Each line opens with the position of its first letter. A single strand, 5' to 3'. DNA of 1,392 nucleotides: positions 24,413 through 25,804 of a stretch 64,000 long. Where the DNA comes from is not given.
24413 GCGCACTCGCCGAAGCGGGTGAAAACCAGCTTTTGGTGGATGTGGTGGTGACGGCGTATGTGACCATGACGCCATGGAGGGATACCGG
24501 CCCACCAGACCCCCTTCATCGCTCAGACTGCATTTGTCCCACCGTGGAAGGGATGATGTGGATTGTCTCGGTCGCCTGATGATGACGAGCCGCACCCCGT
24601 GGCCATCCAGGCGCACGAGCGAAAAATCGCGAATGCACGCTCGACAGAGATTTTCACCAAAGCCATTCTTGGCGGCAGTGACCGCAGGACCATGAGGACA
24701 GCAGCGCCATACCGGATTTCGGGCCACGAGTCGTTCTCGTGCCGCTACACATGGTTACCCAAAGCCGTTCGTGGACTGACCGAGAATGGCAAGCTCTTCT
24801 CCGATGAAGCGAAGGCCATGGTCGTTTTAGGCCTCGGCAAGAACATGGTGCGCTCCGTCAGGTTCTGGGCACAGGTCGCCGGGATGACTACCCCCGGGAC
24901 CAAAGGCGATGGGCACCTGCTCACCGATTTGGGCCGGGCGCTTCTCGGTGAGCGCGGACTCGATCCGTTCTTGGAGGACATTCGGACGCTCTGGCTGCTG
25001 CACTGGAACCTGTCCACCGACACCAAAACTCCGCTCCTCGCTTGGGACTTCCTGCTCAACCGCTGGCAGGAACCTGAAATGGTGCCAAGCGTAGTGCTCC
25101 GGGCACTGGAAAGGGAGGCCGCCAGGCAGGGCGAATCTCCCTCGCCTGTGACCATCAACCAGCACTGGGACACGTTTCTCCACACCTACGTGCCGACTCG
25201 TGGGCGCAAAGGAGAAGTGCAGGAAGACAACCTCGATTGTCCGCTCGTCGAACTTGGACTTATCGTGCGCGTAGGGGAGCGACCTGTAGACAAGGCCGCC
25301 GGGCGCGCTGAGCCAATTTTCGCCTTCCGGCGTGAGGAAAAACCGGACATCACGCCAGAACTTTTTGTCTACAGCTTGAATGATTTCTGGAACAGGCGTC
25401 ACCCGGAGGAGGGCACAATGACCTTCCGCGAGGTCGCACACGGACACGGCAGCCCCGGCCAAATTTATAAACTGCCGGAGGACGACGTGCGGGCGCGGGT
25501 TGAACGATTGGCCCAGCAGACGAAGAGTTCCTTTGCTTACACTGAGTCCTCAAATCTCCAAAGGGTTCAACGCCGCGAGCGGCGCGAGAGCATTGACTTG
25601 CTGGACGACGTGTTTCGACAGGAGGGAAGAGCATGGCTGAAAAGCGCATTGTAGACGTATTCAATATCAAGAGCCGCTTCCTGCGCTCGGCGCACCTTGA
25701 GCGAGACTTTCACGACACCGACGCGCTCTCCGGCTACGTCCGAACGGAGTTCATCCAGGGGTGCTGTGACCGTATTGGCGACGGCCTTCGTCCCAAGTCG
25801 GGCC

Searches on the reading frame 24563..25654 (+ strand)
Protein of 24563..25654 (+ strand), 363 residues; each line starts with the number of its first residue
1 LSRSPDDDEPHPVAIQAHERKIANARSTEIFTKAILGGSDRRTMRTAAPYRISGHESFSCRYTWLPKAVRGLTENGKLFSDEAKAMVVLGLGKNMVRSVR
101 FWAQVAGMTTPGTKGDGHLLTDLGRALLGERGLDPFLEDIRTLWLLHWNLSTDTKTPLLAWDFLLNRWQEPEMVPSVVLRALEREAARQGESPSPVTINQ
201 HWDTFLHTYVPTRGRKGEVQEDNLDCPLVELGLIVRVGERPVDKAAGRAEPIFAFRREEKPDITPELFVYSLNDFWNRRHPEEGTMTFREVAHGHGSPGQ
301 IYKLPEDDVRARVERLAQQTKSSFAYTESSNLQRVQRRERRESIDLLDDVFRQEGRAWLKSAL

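Call 4: search_protein_families(library=pfam, proteins=[window:24563-25654:+], max_evalue=0.01)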
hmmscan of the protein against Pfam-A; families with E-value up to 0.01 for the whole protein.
window:24563-25654:+ (363 aa): 1 family
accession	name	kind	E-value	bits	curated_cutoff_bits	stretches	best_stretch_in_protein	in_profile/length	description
PF13182.11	DUF4007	-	4e-64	216.9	27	1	53-348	2-285/288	Protein of unknown function (DUF4007)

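Call 5: search_protein_families(library=padloc, proteins=[window:24563-25654:+], max_evalue=0.01)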
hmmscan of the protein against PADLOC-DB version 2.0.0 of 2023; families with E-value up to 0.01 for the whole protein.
window:24563-25654:+ (363 aa): 10 families
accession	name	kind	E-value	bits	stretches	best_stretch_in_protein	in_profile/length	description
PDLC02766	SspB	-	3.3e-108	359.4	1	50-338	1-283/285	SspB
PDLC02769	SspB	-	1.2e-68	229.6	1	52-338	3-280/282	SspB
PDLC02764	SspB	-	9.3e-65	216.7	1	53-335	2-268/276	SspB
PDLC02768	SspB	-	2.6e-63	212.1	1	53-348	4-292/295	SspB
PDLC02760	SspB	-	8.9e-42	141.5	1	51-336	3-269/269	SspB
PDLC02765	SspB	-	1.4e-28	98.8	1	51-338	3-286/292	SspB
PDLC02762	SspB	-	1.1e-24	85.3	1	51-348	2-288/293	SspB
PDLC02767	SspB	-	2.4e-20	71.4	1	51-321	7-280/295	SspB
PDLC02763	SspB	-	2.4e-18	64.8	1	52-163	7-111/279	SspB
PDLC02761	SspB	-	2.2e-14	51.5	2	131-334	112-317/340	SspB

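Call 53: search_protein_families(library=ncbifam, proteins=[window:24563-25654:+], max_evalue=0.01)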
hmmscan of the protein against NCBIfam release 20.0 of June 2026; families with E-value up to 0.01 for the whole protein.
window:24563-25654:+ (363 aa): 0 families

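Call 80: search_dna_similar(query=window:24563-25654:+, collection=plasmids, mode=protein, max_rows=10, max_evalue=1e-10)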
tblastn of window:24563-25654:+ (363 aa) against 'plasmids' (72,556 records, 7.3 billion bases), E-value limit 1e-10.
Records with a match: 89; places in all: 90; records where one place covers at least 80% of the query: 41.
Best place of each record, by identity: <60% 89.
By first word of the organism name: Streptomyces 23; Rhizobium 6; Agrobacterium 4; Sphingomonas 4; Synechocystis 4; Acinetobacter 4; Hymenobacter 3; Sinorhizobium 3; Sphingobium 3; Rhizorhabdus 2; and 27 more.
By predicted mobility (MOB-suite, as given by PLSDB): non-mobilizable 55; conjugative 24; mobilizable 10.
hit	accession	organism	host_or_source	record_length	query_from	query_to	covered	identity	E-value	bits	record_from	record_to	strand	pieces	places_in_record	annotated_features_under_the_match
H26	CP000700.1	Rhizorhabdus wittichii RW1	-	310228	50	354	84%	50.8%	6e-85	287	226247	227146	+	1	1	conserved hypothetical protein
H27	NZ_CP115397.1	Hymenobacter yonginensis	whole organism,freshwater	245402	31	337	85%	49.5%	9e-91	304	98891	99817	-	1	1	DUF4007 family protein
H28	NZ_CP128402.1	Candidatus Chlorohelix allophototropha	Single colony of Candidatus Chlorohelix ...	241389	32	351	88%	44.9%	4e-82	280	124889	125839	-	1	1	DUF4007 family protein | cysteine desulfurase family protein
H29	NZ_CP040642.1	Agrobacterium sp. T29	Single strain culture,soil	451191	50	339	80%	49.0%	8e-83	281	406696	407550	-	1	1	DUF4007 family protein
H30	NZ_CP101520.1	Ensifer adhaerens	cell cuture,rhizosphere soil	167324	49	330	78%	50.4%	1e-84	287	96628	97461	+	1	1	DUF4007 family protein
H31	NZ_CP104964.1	Devosia neptuniae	Vicia costata,cell culture,root nodule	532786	47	330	78%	50.0%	1e-81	278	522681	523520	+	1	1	DUF4007 family protein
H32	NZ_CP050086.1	Rhizobium leguminosarum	Trifolium pratense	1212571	49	330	78%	49.8%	1e-83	284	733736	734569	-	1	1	record has no annotation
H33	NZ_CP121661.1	Sinorhizobium terangae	Desmanthus virgatus,cell culture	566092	50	339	80%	47.9%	8e-82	278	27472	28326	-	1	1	DUF4007 family protein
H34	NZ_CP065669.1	Sphingomonas paucimobilis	-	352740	45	337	81%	41.0%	3e-64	228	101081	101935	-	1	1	DUF4007 family protein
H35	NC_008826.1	Methylibium petroleiphilum PM1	-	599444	3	340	93%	33.4%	4e-37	149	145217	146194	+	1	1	DUF4007 family protein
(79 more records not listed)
